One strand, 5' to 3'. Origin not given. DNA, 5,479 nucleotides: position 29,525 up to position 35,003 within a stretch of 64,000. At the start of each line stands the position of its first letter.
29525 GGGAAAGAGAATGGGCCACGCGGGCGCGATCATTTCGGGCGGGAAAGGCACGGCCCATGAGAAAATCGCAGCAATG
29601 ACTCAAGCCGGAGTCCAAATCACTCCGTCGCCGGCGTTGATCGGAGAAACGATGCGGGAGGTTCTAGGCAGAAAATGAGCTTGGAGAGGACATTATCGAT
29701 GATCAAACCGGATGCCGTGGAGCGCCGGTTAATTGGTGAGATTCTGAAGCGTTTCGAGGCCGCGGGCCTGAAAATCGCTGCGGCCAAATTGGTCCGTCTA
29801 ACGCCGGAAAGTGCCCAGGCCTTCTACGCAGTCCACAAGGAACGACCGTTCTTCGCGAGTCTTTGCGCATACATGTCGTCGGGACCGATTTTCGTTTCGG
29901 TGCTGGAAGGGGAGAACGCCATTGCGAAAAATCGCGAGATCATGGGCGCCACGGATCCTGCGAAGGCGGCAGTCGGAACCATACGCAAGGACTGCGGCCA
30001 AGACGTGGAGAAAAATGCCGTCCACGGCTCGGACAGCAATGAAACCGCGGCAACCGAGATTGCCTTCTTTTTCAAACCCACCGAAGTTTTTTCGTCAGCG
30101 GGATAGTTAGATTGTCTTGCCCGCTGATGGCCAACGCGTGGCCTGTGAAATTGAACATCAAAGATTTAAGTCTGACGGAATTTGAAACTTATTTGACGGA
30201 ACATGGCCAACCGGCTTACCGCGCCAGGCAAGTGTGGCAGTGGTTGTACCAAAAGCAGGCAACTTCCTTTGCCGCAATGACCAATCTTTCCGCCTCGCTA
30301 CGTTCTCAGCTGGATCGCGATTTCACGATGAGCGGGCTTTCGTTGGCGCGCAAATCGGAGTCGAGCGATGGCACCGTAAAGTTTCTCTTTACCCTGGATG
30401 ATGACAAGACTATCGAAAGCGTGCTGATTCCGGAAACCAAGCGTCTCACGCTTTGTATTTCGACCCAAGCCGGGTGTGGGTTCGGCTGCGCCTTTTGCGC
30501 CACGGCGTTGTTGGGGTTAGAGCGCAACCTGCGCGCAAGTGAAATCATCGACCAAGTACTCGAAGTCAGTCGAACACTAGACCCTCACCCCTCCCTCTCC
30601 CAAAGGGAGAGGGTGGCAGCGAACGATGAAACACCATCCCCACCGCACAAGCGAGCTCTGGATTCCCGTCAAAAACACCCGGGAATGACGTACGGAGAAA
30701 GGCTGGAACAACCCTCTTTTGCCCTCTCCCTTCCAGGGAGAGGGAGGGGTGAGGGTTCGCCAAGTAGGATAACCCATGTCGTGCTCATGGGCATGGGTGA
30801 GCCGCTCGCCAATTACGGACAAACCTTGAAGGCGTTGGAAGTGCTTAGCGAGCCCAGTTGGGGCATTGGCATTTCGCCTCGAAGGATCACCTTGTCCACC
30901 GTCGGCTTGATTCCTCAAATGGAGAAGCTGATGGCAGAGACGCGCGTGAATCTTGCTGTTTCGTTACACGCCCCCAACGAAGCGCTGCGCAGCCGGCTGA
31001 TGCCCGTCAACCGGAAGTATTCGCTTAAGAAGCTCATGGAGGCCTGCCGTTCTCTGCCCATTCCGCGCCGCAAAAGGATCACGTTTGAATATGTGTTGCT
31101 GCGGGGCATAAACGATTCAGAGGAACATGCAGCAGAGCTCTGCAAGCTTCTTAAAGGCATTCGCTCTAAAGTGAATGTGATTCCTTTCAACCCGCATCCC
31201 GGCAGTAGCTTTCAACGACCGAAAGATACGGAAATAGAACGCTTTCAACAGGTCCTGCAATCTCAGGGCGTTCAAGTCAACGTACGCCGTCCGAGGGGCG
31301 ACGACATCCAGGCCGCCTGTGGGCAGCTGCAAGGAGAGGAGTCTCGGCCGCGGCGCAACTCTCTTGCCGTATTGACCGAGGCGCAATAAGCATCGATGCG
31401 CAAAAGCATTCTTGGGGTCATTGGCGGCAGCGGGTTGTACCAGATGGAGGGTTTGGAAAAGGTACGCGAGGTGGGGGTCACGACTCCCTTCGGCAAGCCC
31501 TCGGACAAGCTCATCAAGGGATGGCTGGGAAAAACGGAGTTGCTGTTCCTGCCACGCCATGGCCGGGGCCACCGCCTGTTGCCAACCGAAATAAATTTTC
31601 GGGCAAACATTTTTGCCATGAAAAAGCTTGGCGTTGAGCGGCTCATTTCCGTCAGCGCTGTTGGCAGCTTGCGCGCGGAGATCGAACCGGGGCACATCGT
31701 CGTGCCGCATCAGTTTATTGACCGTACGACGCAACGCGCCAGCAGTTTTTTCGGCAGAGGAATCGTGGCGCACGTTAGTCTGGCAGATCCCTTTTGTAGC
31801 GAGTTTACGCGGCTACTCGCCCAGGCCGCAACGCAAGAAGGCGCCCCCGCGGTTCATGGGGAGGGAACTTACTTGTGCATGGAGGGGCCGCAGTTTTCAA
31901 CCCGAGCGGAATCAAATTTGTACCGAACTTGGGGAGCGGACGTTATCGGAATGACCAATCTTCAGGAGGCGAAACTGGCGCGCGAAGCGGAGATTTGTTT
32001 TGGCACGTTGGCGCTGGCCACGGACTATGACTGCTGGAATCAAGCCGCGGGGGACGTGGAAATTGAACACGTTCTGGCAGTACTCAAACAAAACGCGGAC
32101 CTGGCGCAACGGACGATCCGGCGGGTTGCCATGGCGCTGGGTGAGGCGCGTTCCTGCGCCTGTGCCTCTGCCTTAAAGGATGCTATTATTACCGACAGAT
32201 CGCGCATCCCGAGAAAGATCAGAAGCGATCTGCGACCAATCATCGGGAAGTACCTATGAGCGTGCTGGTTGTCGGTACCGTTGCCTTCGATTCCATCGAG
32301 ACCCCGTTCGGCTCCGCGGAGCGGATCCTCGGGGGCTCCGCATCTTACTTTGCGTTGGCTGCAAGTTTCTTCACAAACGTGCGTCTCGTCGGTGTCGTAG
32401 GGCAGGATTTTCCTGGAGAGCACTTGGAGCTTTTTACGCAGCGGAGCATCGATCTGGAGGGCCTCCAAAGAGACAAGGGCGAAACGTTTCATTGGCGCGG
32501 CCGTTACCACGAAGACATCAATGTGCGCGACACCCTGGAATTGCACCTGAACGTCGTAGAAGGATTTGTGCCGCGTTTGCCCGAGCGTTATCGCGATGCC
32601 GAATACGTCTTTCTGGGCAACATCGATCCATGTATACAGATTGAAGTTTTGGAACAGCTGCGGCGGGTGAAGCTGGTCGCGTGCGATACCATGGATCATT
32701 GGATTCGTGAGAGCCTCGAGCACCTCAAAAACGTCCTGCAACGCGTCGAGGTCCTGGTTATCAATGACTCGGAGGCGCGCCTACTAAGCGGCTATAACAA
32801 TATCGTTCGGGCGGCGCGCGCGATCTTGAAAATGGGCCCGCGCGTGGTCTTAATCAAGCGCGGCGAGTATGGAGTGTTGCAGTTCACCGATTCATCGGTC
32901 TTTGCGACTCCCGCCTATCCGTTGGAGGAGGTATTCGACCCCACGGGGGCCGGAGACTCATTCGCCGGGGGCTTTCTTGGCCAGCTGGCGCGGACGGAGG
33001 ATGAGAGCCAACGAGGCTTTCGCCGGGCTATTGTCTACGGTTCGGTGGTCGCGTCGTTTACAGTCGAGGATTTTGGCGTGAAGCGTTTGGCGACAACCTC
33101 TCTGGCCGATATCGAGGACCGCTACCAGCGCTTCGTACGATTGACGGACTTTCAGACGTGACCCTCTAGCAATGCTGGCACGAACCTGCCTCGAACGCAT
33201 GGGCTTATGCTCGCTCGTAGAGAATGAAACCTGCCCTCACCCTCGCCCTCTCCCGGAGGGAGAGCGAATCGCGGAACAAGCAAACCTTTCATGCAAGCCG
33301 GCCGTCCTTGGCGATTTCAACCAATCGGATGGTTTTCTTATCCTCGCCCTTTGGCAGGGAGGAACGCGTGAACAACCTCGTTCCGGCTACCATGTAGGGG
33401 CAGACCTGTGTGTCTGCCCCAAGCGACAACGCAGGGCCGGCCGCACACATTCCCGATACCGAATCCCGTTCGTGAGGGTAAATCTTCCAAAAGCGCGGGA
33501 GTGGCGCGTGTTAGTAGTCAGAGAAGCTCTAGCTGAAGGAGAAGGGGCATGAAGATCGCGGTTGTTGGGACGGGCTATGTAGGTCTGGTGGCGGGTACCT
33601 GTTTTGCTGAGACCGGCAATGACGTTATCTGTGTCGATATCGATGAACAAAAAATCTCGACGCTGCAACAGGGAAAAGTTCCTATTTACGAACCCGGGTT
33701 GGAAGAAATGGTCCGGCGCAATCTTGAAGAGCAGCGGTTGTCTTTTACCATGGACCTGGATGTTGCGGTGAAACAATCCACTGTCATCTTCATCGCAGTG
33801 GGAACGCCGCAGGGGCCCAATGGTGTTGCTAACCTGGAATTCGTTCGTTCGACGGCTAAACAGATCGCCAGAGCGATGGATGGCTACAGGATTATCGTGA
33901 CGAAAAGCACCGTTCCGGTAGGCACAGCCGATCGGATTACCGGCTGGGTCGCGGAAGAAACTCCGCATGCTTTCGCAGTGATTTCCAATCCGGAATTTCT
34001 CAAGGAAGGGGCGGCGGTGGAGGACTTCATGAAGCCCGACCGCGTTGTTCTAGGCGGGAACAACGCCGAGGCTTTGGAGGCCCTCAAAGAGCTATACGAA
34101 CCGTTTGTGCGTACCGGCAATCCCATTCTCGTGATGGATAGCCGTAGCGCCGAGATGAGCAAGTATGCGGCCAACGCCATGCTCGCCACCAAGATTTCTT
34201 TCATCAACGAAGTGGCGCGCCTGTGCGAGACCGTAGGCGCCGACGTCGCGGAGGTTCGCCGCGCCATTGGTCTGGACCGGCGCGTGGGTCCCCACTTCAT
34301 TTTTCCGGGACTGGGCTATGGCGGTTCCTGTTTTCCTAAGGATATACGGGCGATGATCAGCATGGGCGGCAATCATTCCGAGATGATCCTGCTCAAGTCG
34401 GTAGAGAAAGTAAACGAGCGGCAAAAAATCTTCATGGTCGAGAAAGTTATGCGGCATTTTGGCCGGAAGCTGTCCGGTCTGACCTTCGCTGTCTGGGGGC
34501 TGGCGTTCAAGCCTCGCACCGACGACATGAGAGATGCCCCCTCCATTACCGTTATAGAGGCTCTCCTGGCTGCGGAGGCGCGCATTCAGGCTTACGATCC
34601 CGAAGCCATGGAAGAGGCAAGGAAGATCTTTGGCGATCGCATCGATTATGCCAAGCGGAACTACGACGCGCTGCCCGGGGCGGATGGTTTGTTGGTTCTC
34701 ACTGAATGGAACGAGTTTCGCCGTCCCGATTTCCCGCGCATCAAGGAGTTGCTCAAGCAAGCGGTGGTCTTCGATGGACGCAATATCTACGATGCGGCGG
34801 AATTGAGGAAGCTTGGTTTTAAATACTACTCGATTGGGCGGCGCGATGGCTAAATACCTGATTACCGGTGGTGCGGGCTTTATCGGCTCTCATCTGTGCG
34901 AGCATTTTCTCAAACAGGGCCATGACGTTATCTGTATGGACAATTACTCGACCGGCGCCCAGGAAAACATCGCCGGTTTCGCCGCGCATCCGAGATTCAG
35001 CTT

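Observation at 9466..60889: One architecture, many alphabets: hairpins whose arms are tandem 6-9-nt units occupy most gene junctions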

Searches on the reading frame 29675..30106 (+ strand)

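Call 58: search_protein_families(library=pfam, proteins=[window:29675-30106:+])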
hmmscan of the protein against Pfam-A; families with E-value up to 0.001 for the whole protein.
window:29675-30106:+ (143 aa): 1 family
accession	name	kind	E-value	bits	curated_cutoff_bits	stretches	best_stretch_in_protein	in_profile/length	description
PF00334.24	NDK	-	1.1e-57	194.2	27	1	4-138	1-135/135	Nucleoside diphosphate kinase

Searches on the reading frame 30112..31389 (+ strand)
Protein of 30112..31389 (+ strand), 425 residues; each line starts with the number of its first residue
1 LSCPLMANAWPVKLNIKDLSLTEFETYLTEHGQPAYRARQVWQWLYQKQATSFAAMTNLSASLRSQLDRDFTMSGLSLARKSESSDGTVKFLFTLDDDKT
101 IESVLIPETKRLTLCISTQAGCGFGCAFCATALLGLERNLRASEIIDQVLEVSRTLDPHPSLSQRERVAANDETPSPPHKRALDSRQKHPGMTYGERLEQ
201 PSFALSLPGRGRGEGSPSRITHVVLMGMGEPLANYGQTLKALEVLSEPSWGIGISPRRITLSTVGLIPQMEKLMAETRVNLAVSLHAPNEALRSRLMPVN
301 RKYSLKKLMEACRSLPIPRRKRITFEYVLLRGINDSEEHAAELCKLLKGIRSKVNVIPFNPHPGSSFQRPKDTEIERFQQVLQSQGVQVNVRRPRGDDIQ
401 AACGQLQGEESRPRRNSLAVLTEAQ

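Call 58: search_protein_families(library=pfam, proteins=[window:30112-31389:+])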
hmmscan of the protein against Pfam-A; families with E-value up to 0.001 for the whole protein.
window:30112-31389:+ (425 aa): 2 families
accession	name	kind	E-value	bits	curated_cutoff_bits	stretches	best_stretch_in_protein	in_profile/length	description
PF21016.3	RlmN_N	-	6.1e-17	61.6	24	1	15-69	2-56/60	Ribosomal RNA large subunit methyltransferase N-terminal domain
PF04055.27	Radical_SAM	-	4e-15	56.8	29.5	1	221-343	46-165/166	Radical SAM superfamily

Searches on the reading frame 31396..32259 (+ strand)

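Call 58: search_protein_families(library=pfam, proteins=[window:31396-32259:+])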
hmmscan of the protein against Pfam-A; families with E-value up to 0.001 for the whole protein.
window:31396-32259:+ (287 aa): 1 family
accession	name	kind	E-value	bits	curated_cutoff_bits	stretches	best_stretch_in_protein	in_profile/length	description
PF01048.26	PNP_UDP_1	-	8.3e-44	150.2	25.1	1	6-244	2-231/233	Phosphorylase superfamily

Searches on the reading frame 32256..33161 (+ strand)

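Call 58: search_protein_families(library=pfam, proteins=[window:32256-33161:+])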
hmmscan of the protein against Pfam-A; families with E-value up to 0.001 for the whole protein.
window:32256-33161:+ (301 aa): 1 family
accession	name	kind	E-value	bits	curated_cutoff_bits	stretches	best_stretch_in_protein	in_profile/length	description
PF00294.29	PfkB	-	3e-26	92.9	25.8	1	23-276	33-296/302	pfkB family carbohydrate kinase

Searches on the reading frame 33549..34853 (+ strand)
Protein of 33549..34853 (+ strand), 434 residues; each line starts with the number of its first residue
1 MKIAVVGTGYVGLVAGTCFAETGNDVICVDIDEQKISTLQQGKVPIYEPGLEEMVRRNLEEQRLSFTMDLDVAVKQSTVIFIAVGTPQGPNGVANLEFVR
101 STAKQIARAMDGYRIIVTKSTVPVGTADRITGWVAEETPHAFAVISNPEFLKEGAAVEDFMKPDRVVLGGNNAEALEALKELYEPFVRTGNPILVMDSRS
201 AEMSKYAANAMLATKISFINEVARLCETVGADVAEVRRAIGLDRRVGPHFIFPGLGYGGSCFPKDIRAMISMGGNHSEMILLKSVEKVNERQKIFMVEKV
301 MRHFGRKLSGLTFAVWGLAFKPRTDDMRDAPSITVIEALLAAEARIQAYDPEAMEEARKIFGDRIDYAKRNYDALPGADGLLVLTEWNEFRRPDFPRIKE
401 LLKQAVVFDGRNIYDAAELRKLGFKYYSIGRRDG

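Call 58: search_protein_families(library=pfam, proteins=[window:33549-34853:+])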
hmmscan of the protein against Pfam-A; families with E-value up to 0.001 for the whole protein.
window:33549-34853:+ (434 aa): 5 families
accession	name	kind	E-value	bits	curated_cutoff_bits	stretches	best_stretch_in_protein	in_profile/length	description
PF03721.20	UDPG_MGDP_dh_N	-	1.8e-65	220.5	27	1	1-182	1-187/187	UDP-glucose/GDP-mannose dehydrogenase family, NAD binding domain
PF00984.24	UDPG_MGDP_dh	-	9.3e-35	119.1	25.4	1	199-290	1-93/94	UDP-glucose/GDP-mannose dehydrogenase family, central domain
PF03720.21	UDPG_MGDP_dh_C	-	1.2e-34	119.2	30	1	314-415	1-102/103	UDP-glucose/GDP-mannose dehydrogenase family, UDP binding domain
PF01210.29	NAD_Gly3P_dh_N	-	3.8e-05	24.2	23.1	1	2-153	1-139/158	NAD-dependent glycerol-3-phosphate dehydrogenase N-terminus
PF02558.23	ApbA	-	0.00052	20.1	22.2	0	3-59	1-56/150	Ketopantoate reductase PanE/ApbA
